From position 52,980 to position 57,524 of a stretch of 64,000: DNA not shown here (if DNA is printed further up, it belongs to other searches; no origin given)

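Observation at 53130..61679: Tandem pair of ~1400-aa secreted proteins, both with T9SS C-terminal sorting domains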

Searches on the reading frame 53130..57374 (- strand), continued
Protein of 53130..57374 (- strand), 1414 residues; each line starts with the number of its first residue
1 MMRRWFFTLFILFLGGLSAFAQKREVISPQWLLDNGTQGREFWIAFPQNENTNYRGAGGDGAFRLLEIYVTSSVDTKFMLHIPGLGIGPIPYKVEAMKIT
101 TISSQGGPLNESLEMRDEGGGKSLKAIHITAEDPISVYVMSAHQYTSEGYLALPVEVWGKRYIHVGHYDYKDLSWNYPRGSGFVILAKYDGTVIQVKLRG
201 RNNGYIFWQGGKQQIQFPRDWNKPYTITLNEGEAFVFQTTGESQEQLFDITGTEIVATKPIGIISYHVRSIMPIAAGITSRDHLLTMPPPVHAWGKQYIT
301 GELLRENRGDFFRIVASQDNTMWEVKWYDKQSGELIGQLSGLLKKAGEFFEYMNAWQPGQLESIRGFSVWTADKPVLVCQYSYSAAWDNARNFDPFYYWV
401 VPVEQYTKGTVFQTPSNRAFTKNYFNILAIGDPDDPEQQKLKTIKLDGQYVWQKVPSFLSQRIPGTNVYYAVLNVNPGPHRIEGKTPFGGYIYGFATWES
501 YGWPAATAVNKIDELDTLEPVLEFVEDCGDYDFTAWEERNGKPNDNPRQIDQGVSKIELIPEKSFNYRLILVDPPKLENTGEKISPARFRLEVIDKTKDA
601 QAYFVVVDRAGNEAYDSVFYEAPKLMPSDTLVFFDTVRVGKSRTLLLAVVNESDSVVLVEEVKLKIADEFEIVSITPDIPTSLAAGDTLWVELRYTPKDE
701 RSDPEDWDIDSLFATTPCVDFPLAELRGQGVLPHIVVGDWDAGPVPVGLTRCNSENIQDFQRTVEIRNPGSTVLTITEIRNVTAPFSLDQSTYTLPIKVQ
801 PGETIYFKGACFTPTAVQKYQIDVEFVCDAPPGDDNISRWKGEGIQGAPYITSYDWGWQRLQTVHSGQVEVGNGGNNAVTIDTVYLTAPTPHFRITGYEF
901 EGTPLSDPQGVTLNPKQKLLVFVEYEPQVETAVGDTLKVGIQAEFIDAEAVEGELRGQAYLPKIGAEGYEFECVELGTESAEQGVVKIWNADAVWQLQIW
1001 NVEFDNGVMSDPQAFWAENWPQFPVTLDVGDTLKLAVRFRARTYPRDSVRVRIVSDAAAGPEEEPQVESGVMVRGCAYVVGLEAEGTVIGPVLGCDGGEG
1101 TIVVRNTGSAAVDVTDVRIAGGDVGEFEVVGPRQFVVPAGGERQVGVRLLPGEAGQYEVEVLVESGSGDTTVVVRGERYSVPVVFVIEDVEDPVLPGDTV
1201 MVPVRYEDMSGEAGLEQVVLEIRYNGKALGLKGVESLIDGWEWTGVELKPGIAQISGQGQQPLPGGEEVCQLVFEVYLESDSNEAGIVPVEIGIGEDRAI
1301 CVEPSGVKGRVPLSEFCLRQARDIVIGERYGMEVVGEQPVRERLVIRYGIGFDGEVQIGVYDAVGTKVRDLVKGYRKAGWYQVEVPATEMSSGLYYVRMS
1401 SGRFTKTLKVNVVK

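Call 14: find_encoding_contigs(protein=P0063, flank=10000, max_places=1)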
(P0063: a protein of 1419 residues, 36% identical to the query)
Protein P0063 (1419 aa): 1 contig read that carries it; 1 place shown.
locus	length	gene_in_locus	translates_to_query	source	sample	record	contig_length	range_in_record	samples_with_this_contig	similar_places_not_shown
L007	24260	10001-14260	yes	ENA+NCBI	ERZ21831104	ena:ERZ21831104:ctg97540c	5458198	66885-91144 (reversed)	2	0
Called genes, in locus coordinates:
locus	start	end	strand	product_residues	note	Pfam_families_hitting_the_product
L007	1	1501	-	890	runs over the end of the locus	PF25852:DUF6242_C (faint), PF02012:BNR (faint), PF18962:Por_Secre_tail (faint)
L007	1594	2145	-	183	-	-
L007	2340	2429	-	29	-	-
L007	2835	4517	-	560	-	PF03109:ABC1, PF27536:UbiB_helical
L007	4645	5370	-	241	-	PF01227:GTP_cyclohydroI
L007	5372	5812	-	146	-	PF01242:PTPS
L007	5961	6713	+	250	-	PF14125:DUF4292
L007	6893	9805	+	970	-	PF22073:Cep192_D4 (faint), PF22544:HYDIN_VesB_CFA65-like_Ig (faint), PF18962:Por_Secre_tail (faint)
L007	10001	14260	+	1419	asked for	PF17517:IgGFc_binding, PF07610:DUF1573 (faint), PF15780:ASH (weak), PF22073:Cep192_D4, PF22544:HYDIN_VesB_CFA65-like_Ig (faint), PF18962:Por_Secre_tail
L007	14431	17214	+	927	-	PF19838:LptD_2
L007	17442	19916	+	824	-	PF17517:IgGFc_binding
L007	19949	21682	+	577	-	PF01401:Peptidase_M2, PF02074:Peptidase_M32 (faint)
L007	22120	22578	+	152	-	PF13279:4HBT_2, PF03061:4HBT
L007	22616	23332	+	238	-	PF02085:Cytochrom_CIII (faint), PF14537:Cytochrom_c3_2 (faint), PF14522:Cytochrome_C7 (weak)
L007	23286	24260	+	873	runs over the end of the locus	PF12838:Fer4_7 (weak), PF13183:Fer4_8 (faint), PF13237:Fer4_10 (faint), PF13247:Fer4_11 (weak)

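Call 27: find_encoding_contigs(protein=P0001, flank=10000, max_places=1)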
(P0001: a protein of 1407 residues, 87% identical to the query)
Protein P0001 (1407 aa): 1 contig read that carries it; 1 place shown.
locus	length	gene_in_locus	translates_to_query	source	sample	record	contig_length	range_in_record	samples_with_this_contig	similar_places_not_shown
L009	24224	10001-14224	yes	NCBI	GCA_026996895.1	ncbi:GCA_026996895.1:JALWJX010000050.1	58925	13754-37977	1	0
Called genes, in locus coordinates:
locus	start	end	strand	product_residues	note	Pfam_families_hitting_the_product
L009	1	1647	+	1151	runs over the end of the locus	PF14870:PSII_BNR (faint), PF25852:DUF6242_C (faint), PF02012:BNR (faint), PF15902:Sortilin-Vps10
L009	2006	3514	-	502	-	-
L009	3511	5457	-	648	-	PF13292:DXP_synthase_N, PF00456:Transketolase_N (faint), PF02779:Transket_pyr, PF02780:Transketolase_C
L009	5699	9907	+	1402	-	PF14870:PSII_BNR, PF15902:Sortilin-Vps10 (faint), PF12371:TMEM131_like_N (faint), PF22066:Cep192_D8 (faint), PF22544:HYDIN_VesB_CFA65-like_Ig (faint), PF24798:Ig-CFAP74_4th (faint), PF15780:ASH (weak), PF22073:Cep192_D4 (weak)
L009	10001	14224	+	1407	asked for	PF17517:IgGFc_binding, PF15780:ASH (faint)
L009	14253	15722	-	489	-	PF02934:GatB_N, PF02637:GatB_Yqey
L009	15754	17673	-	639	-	PF00691:OmpA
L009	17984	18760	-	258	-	-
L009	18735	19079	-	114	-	-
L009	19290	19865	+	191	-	PF13505:OMP_b-brl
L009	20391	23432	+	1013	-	PF01433:Peptidase_M1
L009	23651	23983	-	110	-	PF00085:Thioredoxin, PF13098:Thioredoxin_2, PF13905:Thioredoxin_8 (faint)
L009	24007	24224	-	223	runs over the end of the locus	PF00027:cNMP_binding, PF00325:Crp (faint), PF13545:HTH_Crp_2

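Call 28: find_encoding_contigs(protein=P0002, flank=10000, max_places=1)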
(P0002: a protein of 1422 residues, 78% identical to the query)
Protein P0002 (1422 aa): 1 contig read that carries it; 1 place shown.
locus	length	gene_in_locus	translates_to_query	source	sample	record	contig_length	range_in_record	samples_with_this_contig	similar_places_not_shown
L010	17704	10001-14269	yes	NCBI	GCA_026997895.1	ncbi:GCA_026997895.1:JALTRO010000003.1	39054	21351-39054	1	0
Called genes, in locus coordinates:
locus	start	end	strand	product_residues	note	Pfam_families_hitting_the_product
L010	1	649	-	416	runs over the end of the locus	PF01773:Nucleos_tra2_N, PF07670:Gate, PF07662:Nucleos_tra2_C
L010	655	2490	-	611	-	PF13230:GATase_4 (faint), PF13522:GATase_6, PF13537:GATase_7, PF01380:SIS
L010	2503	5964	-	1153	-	-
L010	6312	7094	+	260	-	-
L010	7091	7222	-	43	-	-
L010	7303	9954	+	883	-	PF07676:PD40, PF00691:OmpA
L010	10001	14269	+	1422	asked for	PF17517:IgGFc_binding, PF15780:ASH (faint)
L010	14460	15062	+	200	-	PF00677:Lum_binding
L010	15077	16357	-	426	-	PF13439:Glyco_transf_4, PF13579:Glyco_trans_4_4, PF00534:Glycos_transf_1, PF13692:Glyco_trans_1_4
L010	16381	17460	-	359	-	PF01321:Creatinase_N, PF00557:Peptidase_M24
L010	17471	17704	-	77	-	?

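Call 30: search_solved_structures(query=window:53130-57374:-, max_evalue=0.1)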
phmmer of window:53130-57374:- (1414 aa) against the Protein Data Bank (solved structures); distinct sequences matched with E-value up to 0.1: 0.

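Call 37: search_protein_families(library=ncbifam, proteins=[L010:7303-9954:+, L007:14431-17214:+, L009:15754-17673:-, L007:6893-9805:+, L007:17442-19916:+, L010:2503-5964:-, L009:2006-3514:-], max_evalue=0.001)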
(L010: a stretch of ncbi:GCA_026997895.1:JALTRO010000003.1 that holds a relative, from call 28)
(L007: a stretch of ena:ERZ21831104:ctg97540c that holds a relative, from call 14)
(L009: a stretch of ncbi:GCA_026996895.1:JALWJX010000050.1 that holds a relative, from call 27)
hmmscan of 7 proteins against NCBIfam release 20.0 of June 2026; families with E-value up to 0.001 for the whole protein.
L010:7303-9954:+ (883 aa): 26 families (the best 25 are shown)
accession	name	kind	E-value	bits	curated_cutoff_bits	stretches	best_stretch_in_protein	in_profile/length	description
NF053607.1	CHU_0125_OmpA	equivalog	1.9e-50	172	620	3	204-292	273-358/639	CHU_0125 family OmpA-like outer membrane integrity protein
NF052230.1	T9SS_PorE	exception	3.6e-50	170.9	600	1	146-395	219-460/648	PorE family type IX secretion system protein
NF053611.1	YiaD_Gzip_OmpA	equivalog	8.5e-27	94.2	175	2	792-868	131-206/206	YiaD family glycine zipper/OmpA-like lipoprotein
NF053585.1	OMP_LP_YfiB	equivalog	2e-18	66.8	128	1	797-870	90-162/163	outer membrane lipoprotein YfiB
TIGR03350.1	type_VI_ompA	equivalog_domain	2.4e-18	66.4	139.8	2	796-868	62-137/137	type VI secretion system protein TssL, long form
NF053612.1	anchor_PA1041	equivalog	6.7e-18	65.5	250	2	751-869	118-236/236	PA1041 family peptidoglycan-binding anchor lipoprotein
NF006508.0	PRK08944.1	subfamily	1.9e-16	60.2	259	2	796-880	211-299/304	MotB family protein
NF007804.1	PRK10510.1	equivalog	1.6e-13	50.5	307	1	792-868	141-216/219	OmpA family lipoprotein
NF053613.1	OMP_toxin_LptF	equivalog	2.9e-12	46.8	400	1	747-869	124-246/256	lipotoxin F family OmpA-related lipoprotein LptF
NF045787.1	OmpABordt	equivalog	6.3e-12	45.6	200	1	766-868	87-189/194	outer membrane protein OmpA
NF045788.1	Omp38Acinit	equivalog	3.2e-11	42.9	500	1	792-869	270-347/354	outer membrane protein Omp38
NF047726.1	AutTranAdhPGAsTpgA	equivalog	1.5e-10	40.7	350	1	732-827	125-221/268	trimeric autotransporter adhesin/peptidogylcan-associated protein TpgA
TIGR02802.1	Pal_lipo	equivalog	8.3e-10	38.7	125.35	1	769-866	5-102/104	peptidoglycan-associated lipoprotein Pal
NF005444.0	PRK07033.1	equivalog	1.8e-09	37.1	520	1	796-875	346-428/438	DotU family type VI secretion system protein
NF038224.1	OmpA_like_CmpA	equivalog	6.1e-09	35.8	300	0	790-873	137-219/233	C-OmpA-like family protein CmpA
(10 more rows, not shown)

L007:14431-17214:+ (927 aa): 0 families

L009:15754-17673:- (639 aa): 15 families
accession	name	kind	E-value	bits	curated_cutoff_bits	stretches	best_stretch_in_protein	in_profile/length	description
NF053611.1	YiaD_Gzip_OmpA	equivalog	1.7e-19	70.4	175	2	333-419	120-206/206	YiaD family glycine zipper/OmpA-like lipoprotein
NF053612.1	anchor_PA1041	equivalog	1.1e-14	54.9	250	2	534-634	131-235/236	PA1041 family peptidoglycan-binding anchor lipoprotein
NF053585.1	OMP_LP_YfiB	equivalog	1.8e-12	47.5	128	1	366-421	107-162/163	outer membrane lipoprotein YfiB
NF053613.1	OMP_toxin_LptF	equivalog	2.6e-11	43.7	400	2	337-421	163-247/256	lipotoxin F family OmpA-related lipoprotein LptF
NF045787.1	OmpABordt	equivalog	1.1e-10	41.5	200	1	534-635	85-190/194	outer membrane protein OmpA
TIGR02802.1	Pal_lipo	equivalog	4.2e-10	39.7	125.35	1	537-599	3-67/104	peptidoglycan-associated lipoprotein Pal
TIGR03350.1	type_VI_ompA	equivalog_domain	4.4e-09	36.4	139.8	1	363-419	81-137/137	type VI secretion system protein TssL, long form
NF007804.1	PRK10510.1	equivalog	5.5e-09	35.7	307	1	337-419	134-216/219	OmpA family lipoprotein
TIGR03789.1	pdsO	hypoth_equivalog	7.7e-08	32.3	152.2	0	531-631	136-240/243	sortase-associated OmpA-like protein PdsO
NF052230.1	T9SS_PorE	exception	1.2e-07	30.4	600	1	538-599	519-582/648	PorE family type IX secretion system protein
NF005999.0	PRK08126.1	subfamily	2.6e-07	29.8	571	1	363-420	374-431/432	hypothetical protein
NF047620.1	FlgprotMotYVib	equivalog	6.4e-07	29.3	400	0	534-633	161-265/271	flagellar protein MotY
NF008071.1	PRK10808.1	equivalog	1.9e-06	27.5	277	1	537-605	234-306/358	porin OmpA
NF038224.1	OmpA_like_CmpA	equivalog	2.2e-06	27.4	300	1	538-635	114-215/233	C-OmpA-like family protein CmpA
NF005444.0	PRK07033.1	equivalog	0.0001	21.4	520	0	366-426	368-428/438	DotU family type VI secretion system protein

L007:6893-9805:+ (970 aa): 3 families
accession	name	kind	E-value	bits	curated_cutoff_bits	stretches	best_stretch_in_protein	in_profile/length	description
NF012200.0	choice_anch_D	domain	1.2e-13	51.5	45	1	398-490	24-107/108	choice-of-anchor D domain-containing protein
TIGR04183.1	Por_Secre_tail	domain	7.6e-09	35.4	23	1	892-967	3-70/72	T9SS type A sorting domain-containing protein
NF038113.1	T9SSA_dep_M36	equivalog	0.00023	19.4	885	1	880-967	785-867/869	T9SS-dependent M36 family metallopeptidase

L007:17442-19916:+ (824 aa): 1 family
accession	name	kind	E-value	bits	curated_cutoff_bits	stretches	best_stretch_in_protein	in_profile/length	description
TIGR04183.1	Por_Secre_tail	domain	2.9e-05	24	23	1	759-822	16-71/72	T9SS type A sorting domain-containing protein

L010:2503-5964:- (1153 aa): 14 families
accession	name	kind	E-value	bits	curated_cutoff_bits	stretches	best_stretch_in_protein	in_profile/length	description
NF004226.0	PRK05673.1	equivalog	0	1370.5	1002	1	2-1145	4-1140/1146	DNA polymerase III subunit alpha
NF005298.0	PRK06826.1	equivalog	0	1302.2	1260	1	2-1150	3-1150/1151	DNA polymerase III subunit alpha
TIGR00594.1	polc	superfamily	0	1283.9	434.35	1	4-1028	1-1022/1022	DNA polymerase III subunit alpha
NF005617.0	PRK07374.1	equivalog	0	1023.8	1653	1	3-1071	2-1083/1170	DNA polymerase III subunit alpha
NF005377.0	PRK06920.1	equivalog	4e-289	962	1806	1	3-1148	2-1104/1108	DNA polymerase III subunit alpha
NF007079.0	PRK09532.1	equivalog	4.9e-227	756.2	1525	1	4-754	3-777/876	DNA polymerase III subunit alpha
NF005516.0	PRK07135.1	equivalog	4.8e-212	706.9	1084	2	258-1025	186-934/974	DNA polymerase III DnaE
NF004225.0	PRK05672.1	subfamily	1.7e-198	662.1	939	1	2-1074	4-1038/1047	error-prone DNA polymerase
NF004550.0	PRK05898.1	equivalog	9.2e-197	656.3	1182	2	204-932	137-835/971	DNA polymerase III subunit alpha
NF005582.0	PRK07279.1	equivalog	1.3e-194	649.2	1279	2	198-1066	144-962/1033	DNA polymerase III subunit alpha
NF005616.0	PRK07373.1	equivalog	1.3e-65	221.7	646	1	749-1090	34-377/449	DNA polymerase III subunit alpha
NF001688.0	PRK00448.1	equivalog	1.4e-61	208.4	873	3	79-390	603-914/1445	PolC-type DNA polymerase III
TIGR01405.1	polC_Gram_pos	equivalog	1.1e-55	189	1043.45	3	79-390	369-679/1211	DNA polymerase III subunit alpha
NF041577.1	nside_bi_sphtase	equivalog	2.2e-06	27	400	1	5-70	4-67/276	3',5'-nucleoside bisphosphate phosphatase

L009:2006-3514:- (502 aa): 0 families
